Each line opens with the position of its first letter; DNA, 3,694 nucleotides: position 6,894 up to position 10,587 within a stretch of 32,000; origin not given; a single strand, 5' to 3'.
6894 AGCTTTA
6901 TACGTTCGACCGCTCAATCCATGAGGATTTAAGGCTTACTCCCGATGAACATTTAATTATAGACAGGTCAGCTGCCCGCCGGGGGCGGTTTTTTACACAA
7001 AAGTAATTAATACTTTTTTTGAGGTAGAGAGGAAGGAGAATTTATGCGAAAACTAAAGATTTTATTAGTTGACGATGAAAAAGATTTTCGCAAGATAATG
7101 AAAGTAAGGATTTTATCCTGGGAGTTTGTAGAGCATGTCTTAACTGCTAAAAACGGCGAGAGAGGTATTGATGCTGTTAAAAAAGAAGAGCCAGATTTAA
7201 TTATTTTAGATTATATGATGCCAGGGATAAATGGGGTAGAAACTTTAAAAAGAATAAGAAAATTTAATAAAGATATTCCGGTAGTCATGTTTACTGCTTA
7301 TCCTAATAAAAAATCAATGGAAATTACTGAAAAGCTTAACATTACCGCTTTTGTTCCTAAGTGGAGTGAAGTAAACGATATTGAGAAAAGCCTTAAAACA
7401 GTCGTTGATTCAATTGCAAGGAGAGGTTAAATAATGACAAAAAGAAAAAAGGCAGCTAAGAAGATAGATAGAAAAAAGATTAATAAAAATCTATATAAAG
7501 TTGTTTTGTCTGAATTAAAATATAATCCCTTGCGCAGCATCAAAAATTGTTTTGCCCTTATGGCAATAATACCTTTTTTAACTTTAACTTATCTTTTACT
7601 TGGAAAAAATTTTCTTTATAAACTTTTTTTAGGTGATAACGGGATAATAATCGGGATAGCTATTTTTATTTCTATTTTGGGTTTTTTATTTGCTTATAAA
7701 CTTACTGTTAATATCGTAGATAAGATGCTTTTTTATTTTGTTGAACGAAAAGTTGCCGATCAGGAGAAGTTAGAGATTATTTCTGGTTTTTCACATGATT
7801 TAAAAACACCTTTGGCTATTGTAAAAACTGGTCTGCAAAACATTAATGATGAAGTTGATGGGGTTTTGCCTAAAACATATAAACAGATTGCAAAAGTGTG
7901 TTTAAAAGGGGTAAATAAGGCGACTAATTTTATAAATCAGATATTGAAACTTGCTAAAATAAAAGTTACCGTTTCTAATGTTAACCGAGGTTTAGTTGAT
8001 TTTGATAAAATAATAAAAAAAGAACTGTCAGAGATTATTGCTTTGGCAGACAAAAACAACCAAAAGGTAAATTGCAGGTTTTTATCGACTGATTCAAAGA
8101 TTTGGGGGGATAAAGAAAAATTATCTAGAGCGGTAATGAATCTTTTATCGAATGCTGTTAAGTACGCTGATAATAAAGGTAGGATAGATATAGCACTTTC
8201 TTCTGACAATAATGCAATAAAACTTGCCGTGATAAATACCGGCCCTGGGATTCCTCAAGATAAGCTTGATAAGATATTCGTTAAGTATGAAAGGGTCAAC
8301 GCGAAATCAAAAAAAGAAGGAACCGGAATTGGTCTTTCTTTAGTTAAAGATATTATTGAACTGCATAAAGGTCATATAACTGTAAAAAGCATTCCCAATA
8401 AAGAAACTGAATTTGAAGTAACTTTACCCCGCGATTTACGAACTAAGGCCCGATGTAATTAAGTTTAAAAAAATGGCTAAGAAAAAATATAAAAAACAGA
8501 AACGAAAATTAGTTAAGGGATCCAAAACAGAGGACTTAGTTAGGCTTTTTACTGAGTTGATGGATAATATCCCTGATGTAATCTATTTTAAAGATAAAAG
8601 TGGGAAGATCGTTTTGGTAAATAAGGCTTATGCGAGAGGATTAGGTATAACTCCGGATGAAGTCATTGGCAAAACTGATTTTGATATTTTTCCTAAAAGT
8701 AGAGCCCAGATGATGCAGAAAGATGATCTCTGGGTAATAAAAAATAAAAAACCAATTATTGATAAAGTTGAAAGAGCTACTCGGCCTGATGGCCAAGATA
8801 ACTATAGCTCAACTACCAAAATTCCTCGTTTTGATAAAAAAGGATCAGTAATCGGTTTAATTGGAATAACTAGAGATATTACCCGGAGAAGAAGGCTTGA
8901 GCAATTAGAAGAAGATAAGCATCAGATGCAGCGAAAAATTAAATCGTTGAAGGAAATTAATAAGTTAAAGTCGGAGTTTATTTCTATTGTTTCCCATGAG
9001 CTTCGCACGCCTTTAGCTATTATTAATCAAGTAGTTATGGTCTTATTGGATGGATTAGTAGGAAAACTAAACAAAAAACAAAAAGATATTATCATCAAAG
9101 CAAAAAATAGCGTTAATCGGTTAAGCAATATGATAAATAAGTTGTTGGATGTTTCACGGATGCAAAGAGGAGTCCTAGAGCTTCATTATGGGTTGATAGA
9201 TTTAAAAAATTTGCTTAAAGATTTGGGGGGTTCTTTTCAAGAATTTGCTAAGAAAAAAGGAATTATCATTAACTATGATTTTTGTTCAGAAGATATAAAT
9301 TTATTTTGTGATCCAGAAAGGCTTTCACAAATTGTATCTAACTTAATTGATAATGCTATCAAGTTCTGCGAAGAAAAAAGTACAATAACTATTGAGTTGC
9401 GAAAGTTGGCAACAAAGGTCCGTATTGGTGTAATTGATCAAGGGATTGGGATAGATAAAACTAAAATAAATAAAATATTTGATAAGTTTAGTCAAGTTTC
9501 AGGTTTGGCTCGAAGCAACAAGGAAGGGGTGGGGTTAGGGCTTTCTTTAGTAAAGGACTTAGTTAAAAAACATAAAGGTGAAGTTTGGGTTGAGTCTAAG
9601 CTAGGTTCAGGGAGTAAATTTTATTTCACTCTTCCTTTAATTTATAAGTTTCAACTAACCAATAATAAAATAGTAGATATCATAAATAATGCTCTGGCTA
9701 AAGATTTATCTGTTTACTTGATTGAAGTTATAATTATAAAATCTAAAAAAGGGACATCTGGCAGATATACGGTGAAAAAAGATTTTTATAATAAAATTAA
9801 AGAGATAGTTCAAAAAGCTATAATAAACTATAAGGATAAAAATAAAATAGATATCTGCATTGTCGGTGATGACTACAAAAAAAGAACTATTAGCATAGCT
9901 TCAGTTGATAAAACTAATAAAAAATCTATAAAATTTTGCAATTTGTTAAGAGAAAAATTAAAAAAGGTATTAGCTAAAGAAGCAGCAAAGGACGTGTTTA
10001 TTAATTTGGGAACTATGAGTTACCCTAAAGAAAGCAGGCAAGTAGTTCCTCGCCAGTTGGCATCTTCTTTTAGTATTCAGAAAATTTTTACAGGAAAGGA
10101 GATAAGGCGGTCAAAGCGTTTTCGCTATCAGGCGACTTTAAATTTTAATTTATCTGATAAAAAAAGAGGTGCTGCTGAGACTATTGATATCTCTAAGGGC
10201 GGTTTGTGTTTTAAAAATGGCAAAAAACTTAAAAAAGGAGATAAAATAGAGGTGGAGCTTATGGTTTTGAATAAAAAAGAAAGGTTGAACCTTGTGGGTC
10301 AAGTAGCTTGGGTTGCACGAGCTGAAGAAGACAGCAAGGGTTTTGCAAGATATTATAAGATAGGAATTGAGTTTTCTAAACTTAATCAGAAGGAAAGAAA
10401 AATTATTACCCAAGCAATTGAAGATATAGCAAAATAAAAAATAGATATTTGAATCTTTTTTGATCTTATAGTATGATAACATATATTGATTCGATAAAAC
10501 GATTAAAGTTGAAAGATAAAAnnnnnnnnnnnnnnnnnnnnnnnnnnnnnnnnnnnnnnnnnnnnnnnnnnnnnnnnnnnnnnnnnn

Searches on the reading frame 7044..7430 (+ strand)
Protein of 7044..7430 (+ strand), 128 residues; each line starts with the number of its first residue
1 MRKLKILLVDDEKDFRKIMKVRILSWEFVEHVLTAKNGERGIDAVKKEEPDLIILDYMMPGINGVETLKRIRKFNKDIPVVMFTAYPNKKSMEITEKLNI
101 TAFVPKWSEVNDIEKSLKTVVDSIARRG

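Call 4: search_protein_families(library=pfam, proteins=[window:7044-7430:+], max_evalue=1)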
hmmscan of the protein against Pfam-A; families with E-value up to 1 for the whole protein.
window:7044-7430:+ (128 aa): 4 families
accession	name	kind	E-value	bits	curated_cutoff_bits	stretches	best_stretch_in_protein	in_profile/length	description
PF00072.30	Response_reg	-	1.1e-23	84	30.2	1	6-117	1-110/111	Response regulator receiver domain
PF01497.23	Peripla_BP_2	-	0.032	14.1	27.5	1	39-87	48-90/235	Periplasmic binding protein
PF20274.4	cREC_REC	-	0.14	13.3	27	1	7-73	3-58/88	Cyclic-phosphate processing Receiver domain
PF06490.17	FleQ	-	0.18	12.6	22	1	5-93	1-85/108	Flagellar regulatory protein FleQ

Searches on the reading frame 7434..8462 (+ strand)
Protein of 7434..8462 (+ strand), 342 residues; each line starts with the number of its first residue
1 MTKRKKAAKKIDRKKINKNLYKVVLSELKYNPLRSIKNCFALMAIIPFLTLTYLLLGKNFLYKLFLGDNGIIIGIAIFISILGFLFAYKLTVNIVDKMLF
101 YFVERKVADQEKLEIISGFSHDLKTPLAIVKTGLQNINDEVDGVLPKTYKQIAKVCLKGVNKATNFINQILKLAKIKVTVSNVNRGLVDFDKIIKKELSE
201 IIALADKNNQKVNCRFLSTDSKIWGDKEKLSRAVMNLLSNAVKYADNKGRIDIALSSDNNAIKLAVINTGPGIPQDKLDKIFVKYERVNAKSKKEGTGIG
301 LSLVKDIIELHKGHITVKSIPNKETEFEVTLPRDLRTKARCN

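Call 4: search_protein_families(library=pfam, proteins=[window:7434-8462:+], max_evalue=1)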
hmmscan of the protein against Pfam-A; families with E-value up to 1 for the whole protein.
window:7434-8462:+ (342 aa): 6 families
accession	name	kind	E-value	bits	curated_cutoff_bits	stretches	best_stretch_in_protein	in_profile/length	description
PF02518.31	HATPase_c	-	6.4e-28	97.9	26.4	1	225-334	1-110/111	Histidine kinase-, DNA gyrase B-, and HSP90-like ATPase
PF00512.31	HisKA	-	9.6e-08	32.4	26.9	1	112-176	2-63/66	His Kinase A (phospho-acceptor) domain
PF14501.12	HATPase_c_5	-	3.4e-07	30.6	22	1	229-330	5-100/102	GHKL domain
PF13581.12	HATPase_c_2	-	0.00024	21.6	27.4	1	229-308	31-109/127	Histidine kinase-like ATPase domain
PF10947.13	DUF2628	-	0.31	12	23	1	29-100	17-79/93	Protein of unknown function (DUF2628)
PF00237.24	Ribosomal_L22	-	0.42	11.3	28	0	211-272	38-77/104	Ribosomal protein L22p/L17e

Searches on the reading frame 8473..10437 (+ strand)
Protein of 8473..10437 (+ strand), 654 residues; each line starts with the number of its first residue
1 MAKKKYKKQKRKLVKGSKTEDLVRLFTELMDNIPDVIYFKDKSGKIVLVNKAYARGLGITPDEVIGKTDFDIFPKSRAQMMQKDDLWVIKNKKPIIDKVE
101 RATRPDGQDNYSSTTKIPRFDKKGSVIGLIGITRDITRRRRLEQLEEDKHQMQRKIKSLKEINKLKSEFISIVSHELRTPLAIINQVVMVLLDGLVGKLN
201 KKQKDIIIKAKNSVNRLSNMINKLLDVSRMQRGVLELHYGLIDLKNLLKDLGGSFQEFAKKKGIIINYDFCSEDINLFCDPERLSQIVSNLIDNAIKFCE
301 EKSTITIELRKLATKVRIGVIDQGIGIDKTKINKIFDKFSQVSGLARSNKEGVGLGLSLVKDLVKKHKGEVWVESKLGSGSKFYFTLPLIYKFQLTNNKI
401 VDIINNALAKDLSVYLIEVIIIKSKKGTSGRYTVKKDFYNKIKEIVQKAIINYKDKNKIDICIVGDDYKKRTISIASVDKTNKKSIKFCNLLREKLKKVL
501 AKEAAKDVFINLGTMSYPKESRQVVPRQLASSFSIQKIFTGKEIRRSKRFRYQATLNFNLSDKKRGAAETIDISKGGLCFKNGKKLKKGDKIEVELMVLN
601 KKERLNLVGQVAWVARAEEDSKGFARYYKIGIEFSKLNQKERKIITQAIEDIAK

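Call 4: search_protein_families(library=pfam, proteins=[window:8473-10437:+], max_evalue=1)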
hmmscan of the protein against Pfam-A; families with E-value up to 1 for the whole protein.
window:8473-10437:+ (654 aa): 13 families
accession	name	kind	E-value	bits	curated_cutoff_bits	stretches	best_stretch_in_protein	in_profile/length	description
PF02518.31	HATPase_c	-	6.6e-31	107.5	26.4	1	280-389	2-109/111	Histidine kinase-, DNA gyrase B-, and HSP90-like ATPase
PF08448.16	PAS_4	-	6.1e-20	71.9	23.1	1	31-141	2-110/110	PAS fold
PF00512.31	HisKA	-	1.6e-14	54.1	26.9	1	166-233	2-66/66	His Kinase A (phospho-acceptor) domain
PF07238.19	PilZ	-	3.3e-13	50.3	22.5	1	544-649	2-100/102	PilZ domain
PF13426.13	PAS_9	-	9.1e-11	42.4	27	1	35-137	2-102/103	PAS domain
PF00989.32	PAS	-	3.4e-10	40.4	22.6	1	27-136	4-113/113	PAS fold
PF14501.12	HATPase_c_5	-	1.8e-05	25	22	1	284-375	6-90/102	GHKL domain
PF13188.13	PAS_8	-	0.00073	19.8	21.8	1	25-74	2-51/65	PAS domain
PF18516.7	RuvC_1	-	0.0011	18.7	26.2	1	135-265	56-180/244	RuvC nuclease domain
PF13581.12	HATPase_c_2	-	0.034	14.6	27.4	1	289-367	41-112/127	Histidine kinase-like ATPase domain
PF04748.18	Polysacc_deac_2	-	0.036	13.6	27.5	0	279-356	104-181/212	Divergent polysaccharide deacetylase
PF13589.12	HATPase_c_3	-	0.04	14.4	25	1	286-346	5-63/137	Histidine kinase-, DNA gyrase B-, and HSP90-like ATPase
PF18210.6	Knl1_RWD_C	-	0.097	13.3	27.8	1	139-176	10-58/151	Knl1 RWD C-terminal domain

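Call 83: search_protein_families(library=ncbifam, proteins=[window:8473-10437:+], max_evalue=0.01)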
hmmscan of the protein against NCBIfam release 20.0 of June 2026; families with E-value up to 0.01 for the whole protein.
window:8473-10437:+ (654 aa): 85 families (the best 25 are shown)
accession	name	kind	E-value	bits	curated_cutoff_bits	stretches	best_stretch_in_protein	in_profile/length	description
NF047874.1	MASE3_PAS_HK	subfamily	2.6e-68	231.4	560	1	16-389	257-625/655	MASE3 domain-containing sensor histidine kinase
NF046044.1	PnpS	equivalog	3.1e-60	204.2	400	2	155-388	159-390/390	two-component system histidine kinase PnpS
NF008302.0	PRK11091.1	equivalog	1.5e-57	195.4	838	1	18-420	149-534/779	aerobic respiration two-component sensor histidine kinase ArcB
NF033092.0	HK_WalK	equivalog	1.1e-54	186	725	1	25-389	259-594/594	cell wall metabolism sensor histidine kinase WalK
TIGR02966.1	phoR_proteo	equivalog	4.7e-53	180.3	334.2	1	152-386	100-332/333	phosphate regulon sensor histidine kinase PhoR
NF041880.1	EPS_EpsF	equivalog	6e-49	166.8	900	1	25-388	145-492/492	response regulator EpsF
NF006800.0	PRK09303.1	equivalog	2.4e-46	158.4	342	1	139-390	124-378/383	histidine kinase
TIGR02956.1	TMAO_torS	equivalog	1.8e-45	155.4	676.5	1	148-390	448-683/967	TMAO reductase system sensor histidine kinase/response regulator TorS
NF008468.0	PRK11360.1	equivalog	5.4e-44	150.6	646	1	28-389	272-608/616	two-component system sensor histidine kinase AtoS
NF040691.1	MtrAB_MtrB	equivalog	3.4e-43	148.4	450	1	150-397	255-500/507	MtrAB system histidine kinase MtrB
NF041735.1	hist_kin_RppB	equivalog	2.8e-41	141.7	400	1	168-388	218-438/438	two-component system sensor histidine kinase RppB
NF038297.2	hybrid_HK_HrmK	equivalog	1.7e-40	139.2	725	1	135-399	204-467/607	hybrid histidine kinase/response regulator HrmK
NF008318.0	PRK11107.1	equivalog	4.8e-40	137.4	890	1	139-525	266-643/920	two-component sensor histidine kinase BarA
NF041832.1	near_NosP_CTERM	subfamily_domain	5.4e-40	137.6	400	1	163-417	4-254/370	NahK/ErcS family hybrid sensor histidine kinase/response regulator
NF011874.0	PRK15347.1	equivalog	8.8e-40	136.5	852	1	146-391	378-616/921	two component system sensor kinase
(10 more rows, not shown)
